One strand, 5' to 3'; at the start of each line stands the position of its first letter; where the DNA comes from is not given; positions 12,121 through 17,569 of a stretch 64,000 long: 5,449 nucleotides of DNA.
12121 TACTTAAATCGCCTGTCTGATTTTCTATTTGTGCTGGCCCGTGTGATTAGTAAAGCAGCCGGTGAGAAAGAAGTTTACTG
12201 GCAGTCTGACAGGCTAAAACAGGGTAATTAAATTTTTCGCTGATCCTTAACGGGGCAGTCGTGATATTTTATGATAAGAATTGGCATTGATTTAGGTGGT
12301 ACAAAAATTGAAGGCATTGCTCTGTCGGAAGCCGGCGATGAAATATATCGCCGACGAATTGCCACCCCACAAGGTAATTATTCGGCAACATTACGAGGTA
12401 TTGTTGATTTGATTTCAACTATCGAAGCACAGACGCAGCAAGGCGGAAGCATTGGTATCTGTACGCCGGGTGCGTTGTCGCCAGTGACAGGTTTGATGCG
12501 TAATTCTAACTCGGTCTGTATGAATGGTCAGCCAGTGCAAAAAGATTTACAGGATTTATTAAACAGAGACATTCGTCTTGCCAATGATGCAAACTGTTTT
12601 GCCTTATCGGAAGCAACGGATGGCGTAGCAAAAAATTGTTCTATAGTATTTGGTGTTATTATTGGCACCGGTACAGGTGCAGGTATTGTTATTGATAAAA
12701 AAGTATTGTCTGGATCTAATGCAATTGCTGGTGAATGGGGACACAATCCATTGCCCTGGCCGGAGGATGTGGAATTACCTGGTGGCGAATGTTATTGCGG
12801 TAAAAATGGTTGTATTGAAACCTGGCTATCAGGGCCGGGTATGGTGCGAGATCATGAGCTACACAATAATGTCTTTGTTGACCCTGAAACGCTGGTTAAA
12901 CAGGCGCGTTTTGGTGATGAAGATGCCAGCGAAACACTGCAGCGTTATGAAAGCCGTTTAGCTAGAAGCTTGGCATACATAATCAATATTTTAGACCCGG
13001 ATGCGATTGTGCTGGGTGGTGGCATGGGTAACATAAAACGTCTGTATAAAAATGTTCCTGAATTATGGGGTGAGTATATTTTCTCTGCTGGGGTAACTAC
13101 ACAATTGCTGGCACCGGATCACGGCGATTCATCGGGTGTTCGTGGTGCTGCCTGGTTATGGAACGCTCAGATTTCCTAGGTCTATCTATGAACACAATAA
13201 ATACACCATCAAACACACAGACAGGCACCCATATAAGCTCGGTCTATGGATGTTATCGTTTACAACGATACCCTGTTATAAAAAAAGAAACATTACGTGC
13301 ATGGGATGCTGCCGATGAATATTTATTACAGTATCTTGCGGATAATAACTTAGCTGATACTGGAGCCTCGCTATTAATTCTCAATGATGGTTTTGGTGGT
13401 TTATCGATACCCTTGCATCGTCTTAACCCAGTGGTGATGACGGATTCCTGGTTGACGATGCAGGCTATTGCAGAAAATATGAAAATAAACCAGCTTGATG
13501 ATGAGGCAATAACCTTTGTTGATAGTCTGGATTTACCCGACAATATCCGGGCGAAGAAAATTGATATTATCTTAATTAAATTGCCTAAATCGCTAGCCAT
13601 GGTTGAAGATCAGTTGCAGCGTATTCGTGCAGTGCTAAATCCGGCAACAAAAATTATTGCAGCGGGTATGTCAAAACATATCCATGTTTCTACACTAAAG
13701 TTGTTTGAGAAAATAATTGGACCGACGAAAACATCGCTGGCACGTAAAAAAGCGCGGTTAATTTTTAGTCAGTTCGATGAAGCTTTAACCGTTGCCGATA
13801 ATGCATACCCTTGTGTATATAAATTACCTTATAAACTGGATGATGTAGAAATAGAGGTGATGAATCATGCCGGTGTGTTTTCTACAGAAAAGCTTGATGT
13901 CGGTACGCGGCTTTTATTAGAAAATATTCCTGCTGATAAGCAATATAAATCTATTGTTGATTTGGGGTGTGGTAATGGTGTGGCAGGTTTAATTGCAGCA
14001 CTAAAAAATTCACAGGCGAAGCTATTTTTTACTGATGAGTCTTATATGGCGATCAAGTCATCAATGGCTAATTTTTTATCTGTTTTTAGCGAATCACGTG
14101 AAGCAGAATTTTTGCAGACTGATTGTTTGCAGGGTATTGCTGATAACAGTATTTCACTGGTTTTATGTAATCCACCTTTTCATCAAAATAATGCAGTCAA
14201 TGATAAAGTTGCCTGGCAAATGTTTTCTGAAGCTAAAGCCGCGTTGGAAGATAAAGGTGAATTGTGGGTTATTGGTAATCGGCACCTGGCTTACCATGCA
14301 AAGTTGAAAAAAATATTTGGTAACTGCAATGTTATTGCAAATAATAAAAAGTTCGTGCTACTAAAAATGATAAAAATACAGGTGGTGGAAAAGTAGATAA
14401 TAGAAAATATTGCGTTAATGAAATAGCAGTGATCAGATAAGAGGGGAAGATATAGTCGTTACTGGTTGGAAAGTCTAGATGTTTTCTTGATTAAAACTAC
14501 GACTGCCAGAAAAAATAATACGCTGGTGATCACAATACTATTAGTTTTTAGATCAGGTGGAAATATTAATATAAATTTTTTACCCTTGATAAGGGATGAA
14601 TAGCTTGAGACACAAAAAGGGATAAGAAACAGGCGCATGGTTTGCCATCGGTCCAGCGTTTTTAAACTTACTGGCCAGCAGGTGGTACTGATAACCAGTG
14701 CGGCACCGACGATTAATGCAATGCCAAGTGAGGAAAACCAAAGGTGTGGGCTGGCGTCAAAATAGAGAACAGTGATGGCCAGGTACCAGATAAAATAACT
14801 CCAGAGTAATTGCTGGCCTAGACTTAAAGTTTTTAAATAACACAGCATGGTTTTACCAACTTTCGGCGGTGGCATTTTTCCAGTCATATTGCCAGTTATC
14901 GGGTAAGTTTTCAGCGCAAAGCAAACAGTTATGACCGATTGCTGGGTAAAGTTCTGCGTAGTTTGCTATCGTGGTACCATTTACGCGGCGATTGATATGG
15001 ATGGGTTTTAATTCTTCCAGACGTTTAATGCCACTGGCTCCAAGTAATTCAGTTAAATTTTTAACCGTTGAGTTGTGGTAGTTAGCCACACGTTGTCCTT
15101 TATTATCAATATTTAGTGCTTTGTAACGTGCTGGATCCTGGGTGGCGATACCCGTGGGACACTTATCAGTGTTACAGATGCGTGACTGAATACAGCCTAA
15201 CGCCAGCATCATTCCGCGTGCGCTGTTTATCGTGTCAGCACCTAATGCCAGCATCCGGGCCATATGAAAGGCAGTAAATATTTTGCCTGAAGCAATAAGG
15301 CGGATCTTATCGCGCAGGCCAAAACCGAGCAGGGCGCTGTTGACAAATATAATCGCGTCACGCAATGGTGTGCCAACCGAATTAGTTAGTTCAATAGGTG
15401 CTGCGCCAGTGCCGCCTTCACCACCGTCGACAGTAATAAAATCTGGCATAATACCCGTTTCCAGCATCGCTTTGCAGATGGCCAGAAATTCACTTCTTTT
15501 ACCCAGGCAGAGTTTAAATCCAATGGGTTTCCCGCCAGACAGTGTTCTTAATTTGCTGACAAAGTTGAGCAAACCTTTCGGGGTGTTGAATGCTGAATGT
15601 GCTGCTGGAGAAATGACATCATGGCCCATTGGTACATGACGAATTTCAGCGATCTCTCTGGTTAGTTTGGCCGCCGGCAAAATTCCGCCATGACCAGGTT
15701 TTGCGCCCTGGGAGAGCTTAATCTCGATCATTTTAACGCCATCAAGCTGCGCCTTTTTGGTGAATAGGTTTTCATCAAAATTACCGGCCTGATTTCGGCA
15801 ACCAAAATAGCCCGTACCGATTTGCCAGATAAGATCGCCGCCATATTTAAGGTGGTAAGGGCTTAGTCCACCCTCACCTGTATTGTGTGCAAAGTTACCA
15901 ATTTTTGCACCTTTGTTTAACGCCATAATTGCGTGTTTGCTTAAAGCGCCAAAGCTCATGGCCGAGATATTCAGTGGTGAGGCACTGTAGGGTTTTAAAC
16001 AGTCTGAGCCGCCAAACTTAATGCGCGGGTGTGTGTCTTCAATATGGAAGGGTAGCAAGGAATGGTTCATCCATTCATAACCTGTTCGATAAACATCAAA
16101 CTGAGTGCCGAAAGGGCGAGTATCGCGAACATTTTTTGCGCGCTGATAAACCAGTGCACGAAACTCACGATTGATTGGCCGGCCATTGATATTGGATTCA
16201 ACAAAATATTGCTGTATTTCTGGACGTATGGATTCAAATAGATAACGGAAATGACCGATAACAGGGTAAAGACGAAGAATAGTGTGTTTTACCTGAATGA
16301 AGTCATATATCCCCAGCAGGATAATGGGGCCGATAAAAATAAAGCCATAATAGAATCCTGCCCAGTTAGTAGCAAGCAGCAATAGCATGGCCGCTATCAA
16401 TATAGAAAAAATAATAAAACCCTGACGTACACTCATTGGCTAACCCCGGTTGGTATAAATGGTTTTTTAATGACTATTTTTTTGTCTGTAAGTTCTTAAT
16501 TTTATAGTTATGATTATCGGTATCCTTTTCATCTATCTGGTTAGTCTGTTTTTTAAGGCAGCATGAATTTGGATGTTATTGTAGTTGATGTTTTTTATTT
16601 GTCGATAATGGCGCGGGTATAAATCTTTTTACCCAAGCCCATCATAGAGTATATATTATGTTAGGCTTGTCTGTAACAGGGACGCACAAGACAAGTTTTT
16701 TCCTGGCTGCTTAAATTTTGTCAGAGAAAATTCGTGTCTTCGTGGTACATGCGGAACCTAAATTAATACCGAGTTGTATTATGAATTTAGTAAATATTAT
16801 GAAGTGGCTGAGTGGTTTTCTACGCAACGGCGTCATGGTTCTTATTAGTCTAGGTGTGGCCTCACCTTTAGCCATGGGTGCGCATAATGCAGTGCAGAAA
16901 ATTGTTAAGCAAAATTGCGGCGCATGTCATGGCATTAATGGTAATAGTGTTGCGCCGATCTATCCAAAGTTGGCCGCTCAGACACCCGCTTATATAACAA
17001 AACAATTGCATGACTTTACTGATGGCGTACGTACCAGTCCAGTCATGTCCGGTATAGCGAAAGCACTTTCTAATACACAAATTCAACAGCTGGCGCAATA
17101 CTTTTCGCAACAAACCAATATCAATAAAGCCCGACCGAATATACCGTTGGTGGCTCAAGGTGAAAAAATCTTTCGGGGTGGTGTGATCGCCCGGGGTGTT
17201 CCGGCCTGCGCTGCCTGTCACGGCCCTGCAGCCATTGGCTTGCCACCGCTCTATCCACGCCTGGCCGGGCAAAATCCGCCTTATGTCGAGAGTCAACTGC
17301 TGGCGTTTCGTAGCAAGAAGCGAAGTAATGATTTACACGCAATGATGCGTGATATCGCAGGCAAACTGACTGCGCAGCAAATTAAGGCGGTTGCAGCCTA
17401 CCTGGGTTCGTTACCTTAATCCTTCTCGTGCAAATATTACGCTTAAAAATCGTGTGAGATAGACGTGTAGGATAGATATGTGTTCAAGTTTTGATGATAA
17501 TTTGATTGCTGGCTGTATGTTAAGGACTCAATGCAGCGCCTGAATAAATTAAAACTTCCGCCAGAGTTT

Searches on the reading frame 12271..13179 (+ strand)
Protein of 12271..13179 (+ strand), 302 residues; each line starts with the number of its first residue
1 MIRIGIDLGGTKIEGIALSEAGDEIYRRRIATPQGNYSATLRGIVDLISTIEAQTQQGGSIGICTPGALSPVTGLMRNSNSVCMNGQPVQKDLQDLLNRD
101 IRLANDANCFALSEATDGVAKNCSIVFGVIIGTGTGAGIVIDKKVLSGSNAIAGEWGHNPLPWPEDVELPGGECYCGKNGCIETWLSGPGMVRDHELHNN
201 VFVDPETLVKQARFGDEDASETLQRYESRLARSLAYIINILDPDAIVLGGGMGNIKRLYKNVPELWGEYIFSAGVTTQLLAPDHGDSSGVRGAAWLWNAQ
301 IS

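Call 71: search_protein_families(library=pfam, proteins=[window:12271-13179:+], max_evalue=0.00001)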
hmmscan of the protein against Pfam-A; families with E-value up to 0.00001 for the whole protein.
window:12271-13179:+ (302 aa): 1 family
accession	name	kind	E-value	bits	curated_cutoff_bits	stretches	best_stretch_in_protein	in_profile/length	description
PF00480.26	ROK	-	1.8e-74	251.3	22.9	1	4-299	2-293/294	ROK family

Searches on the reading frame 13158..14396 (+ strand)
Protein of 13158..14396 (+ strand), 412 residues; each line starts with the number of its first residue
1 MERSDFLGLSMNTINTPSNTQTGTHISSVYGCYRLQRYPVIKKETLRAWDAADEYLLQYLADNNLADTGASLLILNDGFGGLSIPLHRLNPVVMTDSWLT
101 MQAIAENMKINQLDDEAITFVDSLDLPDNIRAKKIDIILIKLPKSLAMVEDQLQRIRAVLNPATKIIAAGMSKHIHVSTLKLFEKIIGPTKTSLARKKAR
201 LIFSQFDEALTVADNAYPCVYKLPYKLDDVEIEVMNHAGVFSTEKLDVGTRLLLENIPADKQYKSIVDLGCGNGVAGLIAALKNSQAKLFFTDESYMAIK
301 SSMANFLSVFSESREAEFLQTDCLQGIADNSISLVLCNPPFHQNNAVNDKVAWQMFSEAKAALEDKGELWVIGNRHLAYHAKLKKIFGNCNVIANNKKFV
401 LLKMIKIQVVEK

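Call 71: search_protein_families(library=pfam, proteins=[window:13158-14396:+], max_evalue=0.00001)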
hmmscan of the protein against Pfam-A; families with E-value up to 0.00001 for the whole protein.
window:13158-14396:+ (412 aa): 4 families
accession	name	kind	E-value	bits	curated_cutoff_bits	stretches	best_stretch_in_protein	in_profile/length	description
PF05175.20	MTS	-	8e-55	185.5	23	1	231-403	1-170/170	Methyltransferase small domain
PF10294.15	Methyltransf_16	-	2e-07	31.4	21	0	259-297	43-81/174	Lysine methyltransferase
PF13847.12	Methyltransf_31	-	2.5e-06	27.7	27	0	264-371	5-109/145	Methyltransferase domain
PF06325.19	PrmA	-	9.4e-06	25.8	22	0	260-338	159-233/296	Ribosomal protein L11 methyltransferase (PrmA)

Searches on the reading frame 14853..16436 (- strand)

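Call 71: search_protein_families(library=pfam, proteins=[window:14853-16436:-], max_evalue=0.00001)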
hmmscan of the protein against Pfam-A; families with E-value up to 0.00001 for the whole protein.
window:14853-16436:- (527 aa): 1 family
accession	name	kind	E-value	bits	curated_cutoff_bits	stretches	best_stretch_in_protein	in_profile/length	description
PF01645.23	Glu_synthase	-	4.9e-88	296.2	20.4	1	152-470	66-368/369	Conserved region in glutamate synthase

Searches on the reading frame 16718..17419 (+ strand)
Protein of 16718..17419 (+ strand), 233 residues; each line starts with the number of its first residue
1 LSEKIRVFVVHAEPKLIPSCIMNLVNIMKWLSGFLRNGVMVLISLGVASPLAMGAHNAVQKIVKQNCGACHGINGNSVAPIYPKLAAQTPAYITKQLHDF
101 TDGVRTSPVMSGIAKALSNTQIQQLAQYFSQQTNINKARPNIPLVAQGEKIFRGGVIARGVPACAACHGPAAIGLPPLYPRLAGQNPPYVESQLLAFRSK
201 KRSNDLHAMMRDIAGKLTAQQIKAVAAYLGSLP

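Call 71: search_protein_families(library=pfam, proteins=[window:16718-17419:+], max_evalue=0.00001)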
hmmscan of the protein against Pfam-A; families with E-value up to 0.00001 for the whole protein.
window:16718-17419:+ (233 aa): 2 families
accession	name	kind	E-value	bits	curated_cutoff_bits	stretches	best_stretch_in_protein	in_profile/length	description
PF00034.26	Cytochrom_C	-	1.4e-18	68.4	21.3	2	148-232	4-89/90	Cytochrome c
PF13442.11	Cytochrome_CBB3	-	6.4e-14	52.5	27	1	57-128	4-67/68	Cytochrome C oxidase, cbb3-type, subunit III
